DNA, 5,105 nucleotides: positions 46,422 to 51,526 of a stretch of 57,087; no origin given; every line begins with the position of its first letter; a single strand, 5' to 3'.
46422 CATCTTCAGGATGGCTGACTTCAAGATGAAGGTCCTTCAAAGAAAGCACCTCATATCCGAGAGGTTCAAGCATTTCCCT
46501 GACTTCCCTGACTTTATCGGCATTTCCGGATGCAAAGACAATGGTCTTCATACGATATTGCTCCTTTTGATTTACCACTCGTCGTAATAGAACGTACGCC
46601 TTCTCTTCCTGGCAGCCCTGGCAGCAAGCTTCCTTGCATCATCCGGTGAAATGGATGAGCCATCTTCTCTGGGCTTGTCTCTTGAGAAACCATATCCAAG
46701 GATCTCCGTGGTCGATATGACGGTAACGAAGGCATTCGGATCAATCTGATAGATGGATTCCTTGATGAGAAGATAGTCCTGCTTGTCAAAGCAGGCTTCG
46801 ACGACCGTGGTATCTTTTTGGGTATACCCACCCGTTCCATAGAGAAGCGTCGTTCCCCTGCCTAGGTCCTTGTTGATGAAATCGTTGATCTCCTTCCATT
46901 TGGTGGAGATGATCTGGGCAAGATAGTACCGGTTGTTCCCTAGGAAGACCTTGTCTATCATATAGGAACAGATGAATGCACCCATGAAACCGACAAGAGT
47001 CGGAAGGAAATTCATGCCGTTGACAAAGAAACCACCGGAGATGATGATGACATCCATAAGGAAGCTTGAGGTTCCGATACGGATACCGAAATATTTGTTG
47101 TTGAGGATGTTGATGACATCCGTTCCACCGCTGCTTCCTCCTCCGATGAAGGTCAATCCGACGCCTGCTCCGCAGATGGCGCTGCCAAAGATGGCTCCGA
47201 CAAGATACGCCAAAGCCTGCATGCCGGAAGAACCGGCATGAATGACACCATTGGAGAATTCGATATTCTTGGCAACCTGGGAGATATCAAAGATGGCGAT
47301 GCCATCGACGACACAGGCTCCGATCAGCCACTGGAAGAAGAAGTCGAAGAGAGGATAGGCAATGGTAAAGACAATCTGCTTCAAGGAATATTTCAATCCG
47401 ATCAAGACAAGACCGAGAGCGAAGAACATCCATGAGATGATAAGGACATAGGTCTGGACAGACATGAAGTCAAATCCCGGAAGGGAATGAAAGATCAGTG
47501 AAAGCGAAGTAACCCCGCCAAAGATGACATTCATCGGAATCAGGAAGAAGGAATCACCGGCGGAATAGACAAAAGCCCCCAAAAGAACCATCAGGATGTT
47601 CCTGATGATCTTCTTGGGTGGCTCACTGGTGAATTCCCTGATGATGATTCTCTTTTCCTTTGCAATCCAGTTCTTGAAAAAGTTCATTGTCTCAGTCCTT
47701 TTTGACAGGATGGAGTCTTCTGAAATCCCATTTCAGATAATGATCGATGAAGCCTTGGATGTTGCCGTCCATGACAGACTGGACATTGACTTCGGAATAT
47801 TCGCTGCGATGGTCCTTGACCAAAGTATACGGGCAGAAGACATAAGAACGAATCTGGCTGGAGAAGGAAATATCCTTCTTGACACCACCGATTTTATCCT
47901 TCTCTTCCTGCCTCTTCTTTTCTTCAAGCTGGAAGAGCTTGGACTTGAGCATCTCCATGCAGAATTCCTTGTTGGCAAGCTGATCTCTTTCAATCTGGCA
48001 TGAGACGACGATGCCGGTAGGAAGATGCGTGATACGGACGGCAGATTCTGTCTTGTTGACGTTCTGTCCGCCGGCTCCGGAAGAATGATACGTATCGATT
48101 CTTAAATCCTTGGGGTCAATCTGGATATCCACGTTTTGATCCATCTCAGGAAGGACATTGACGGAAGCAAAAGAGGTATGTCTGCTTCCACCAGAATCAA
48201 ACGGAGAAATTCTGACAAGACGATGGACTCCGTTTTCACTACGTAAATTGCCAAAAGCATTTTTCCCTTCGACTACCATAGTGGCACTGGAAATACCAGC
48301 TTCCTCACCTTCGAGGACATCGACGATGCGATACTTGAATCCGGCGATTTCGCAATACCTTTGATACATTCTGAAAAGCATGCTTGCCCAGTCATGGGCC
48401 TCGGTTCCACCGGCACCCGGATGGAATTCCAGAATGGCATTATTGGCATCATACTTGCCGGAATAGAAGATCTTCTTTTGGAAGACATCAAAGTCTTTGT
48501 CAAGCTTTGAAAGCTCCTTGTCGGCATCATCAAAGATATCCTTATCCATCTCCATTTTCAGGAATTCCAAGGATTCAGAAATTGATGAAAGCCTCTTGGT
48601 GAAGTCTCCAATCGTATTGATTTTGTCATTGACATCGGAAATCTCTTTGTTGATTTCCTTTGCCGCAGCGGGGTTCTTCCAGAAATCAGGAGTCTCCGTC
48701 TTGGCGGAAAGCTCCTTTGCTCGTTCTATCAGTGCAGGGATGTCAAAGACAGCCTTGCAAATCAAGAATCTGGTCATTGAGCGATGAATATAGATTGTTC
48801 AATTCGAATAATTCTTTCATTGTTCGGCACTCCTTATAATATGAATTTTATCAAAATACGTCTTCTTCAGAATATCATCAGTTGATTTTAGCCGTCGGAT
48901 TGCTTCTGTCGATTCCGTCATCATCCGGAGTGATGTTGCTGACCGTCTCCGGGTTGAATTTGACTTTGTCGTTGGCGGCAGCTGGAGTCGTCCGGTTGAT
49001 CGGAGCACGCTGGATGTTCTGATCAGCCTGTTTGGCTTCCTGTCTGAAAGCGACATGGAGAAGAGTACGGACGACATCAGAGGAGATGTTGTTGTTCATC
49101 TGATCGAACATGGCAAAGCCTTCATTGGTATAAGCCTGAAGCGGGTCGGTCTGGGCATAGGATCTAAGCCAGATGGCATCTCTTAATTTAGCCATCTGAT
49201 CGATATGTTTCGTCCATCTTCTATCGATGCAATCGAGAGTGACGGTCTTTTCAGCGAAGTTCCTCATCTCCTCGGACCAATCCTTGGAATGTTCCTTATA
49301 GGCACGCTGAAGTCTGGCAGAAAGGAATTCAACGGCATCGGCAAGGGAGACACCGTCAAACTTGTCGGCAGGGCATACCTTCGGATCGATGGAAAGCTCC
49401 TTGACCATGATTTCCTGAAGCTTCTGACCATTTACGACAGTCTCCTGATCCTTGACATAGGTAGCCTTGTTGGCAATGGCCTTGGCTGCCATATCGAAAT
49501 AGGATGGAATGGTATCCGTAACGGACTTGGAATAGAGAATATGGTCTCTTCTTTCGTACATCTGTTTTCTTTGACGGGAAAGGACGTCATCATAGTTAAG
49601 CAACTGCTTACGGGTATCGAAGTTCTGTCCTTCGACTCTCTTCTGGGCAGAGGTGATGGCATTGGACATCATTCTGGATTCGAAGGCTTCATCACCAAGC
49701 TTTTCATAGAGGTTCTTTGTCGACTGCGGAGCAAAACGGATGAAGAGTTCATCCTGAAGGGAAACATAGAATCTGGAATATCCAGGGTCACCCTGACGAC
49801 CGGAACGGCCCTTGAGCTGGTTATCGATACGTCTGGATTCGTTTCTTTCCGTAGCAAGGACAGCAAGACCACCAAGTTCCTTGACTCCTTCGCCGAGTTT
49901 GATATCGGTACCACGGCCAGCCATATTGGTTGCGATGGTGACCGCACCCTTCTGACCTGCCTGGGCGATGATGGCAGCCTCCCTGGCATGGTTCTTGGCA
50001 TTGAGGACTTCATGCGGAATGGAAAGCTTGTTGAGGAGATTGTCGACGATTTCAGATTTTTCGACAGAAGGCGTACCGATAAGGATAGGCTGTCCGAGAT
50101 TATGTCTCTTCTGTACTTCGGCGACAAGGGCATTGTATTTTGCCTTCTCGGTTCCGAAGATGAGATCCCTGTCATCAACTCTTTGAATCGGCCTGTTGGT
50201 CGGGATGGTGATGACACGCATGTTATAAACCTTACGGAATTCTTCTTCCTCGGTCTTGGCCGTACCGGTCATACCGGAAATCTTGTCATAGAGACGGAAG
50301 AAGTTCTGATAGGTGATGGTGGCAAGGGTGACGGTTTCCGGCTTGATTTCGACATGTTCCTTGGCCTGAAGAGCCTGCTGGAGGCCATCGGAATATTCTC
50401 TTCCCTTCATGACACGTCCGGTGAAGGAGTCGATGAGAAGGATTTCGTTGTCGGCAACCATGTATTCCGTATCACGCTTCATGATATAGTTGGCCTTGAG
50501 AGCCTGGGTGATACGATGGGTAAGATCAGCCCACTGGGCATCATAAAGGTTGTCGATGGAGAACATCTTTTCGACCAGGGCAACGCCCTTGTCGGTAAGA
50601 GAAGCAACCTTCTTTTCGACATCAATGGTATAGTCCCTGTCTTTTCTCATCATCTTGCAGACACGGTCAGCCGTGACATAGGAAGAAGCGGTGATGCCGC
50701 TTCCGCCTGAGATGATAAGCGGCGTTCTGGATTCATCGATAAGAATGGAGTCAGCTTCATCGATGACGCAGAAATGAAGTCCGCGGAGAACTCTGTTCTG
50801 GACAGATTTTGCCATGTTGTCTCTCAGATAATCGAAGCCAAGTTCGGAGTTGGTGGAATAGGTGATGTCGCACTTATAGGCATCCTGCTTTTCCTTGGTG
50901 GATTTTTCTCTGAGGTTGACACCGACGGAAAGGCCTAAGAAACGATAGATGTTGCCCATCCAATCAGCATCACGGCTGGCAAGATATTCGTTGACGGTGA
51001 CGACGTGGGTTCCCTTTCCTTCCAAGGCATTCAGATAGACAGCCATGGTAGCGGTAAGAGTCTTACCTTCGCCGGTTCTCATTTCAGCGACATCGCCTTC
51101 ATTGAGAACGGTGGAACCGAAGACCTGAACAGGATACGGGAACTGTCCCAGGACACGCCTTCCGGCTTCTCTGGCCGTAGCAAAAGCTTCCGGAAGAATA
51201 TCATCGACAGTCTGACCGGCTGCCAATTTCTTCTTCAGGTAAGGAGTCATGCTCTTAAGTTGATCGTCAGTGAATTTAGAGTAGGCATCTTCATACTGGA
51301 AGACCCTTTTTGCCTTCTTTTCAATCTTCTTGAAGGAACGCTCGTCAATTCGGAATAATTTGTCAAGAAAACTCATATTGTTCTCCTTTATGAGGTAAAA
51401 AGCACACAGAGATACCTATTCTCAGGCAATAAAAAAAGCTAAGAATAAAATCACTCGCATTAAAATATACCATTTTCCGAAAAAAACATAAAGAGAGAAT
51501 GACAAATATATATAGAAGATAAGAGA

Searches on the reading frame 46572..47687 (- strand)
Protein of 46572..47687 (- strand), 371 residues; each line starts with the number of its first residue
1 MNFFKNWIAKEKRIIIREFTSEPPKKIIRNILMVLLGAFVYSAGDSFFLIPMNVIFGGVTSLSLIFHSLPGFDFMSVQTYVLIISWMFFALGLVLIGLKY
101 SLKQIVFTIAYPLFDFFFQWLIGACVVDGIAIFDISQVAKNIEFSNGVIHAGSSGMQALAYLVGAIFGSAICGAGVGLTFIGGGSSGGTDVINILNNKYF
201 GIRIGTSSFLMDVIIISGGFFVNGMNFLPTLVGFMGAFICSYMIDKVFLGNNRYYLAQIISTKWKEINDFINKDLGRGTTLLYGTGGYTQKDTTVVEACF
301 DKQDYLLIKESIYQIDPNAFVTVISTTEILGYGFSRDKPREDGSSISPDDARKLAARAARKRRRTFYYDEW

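Call 87: search_protein_families(library=pfam, proteins=[window:46572-47687:-], max_evalue=0.00001)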
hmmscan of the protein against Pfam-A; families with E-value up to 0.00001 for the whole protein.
window:46572-47687:- (371 aa): 2 families
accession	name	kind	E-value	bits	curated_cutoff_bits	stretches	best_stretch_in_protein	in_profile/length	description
PF02588.21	YitT_membrane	-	1.2e-32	113.4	24.3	1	30-271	1-204/205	Uncharacterised 5xTM membrane BCR, YitT family COG1284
PF10035.14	DUF2179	-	5.7e-15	55.3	22.8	1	277-331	1-55/55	Uncharacterized protein conserved in bacteria (DUF2179)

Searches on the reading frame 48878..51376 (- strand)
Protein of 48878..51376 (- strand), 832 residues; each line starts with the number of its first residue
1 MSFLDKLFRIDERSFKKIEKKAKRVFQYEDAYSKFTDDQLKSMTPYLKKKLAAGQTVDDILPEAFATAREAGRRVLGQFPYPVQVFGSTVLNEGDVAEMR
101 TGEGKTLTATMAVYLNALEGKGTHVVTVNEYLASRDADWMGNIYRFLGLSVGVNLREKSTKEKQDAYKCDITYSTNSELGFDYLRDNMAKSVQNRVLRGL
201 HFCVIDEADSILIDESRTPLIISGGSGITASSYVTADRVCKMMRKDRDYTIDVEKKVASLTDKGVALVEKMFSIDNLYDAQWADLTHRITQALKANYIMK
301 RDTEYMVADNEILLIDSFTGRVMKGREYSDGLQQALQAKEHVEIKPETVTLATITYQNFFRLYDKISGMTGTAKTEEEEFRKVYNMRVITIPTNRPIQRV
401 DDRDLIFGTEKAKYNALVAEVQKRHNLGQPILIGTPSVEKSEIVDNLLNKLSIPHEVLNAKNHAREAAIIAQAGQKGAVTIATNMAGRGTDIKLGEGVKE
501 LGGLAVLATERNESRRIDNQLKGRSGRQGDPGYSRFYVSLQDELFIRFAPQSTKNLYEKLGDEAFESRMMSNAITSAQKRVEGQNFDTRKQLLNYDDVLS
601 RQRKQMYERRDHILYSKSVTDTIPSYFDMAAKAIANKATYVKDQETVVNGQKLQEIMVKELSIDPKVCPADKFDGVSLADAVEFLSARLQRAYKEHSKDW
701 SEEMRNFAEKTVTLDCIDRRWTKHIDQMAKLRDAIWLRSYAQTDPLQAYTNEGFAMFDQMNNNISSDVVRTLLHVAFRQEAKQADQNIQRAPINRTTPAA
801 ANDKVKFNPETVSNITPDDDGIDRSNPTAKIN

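Call 87: search_protein_families(library=pfam, proteins=[window:48878-51376:-], max_evalue=0.00001)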
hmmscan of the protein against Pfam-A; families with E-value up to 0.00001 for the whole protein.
window:48878-51376:- (832 aa): 5 families
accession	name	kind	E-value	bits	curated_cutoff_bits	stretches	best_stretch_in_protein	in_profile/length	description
PF07517.20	SecA_DEAD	-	1.4e-118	395.8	24.6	1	8-381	5-290/290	SecA DEAD-like domain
PF21090.3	P-loop_SecA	-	5.3e-71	238.9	27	2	396-496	1-101/205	SecA P-loop domain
PF07516.18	SecA_SW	-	1.5e-53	182.3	26.7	1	565-775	2-199/200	SecA Wing and Scaffold domain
PF01043.26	SecA_PP_bind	-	1.9e-35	122.2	23.5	1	231-336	4-109/110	SecA preprotein cross-linking domain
PF00270.35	DEAD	-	2.3e-07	31.1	26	1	96-214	18-132/167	DEAD/DEAH box helicase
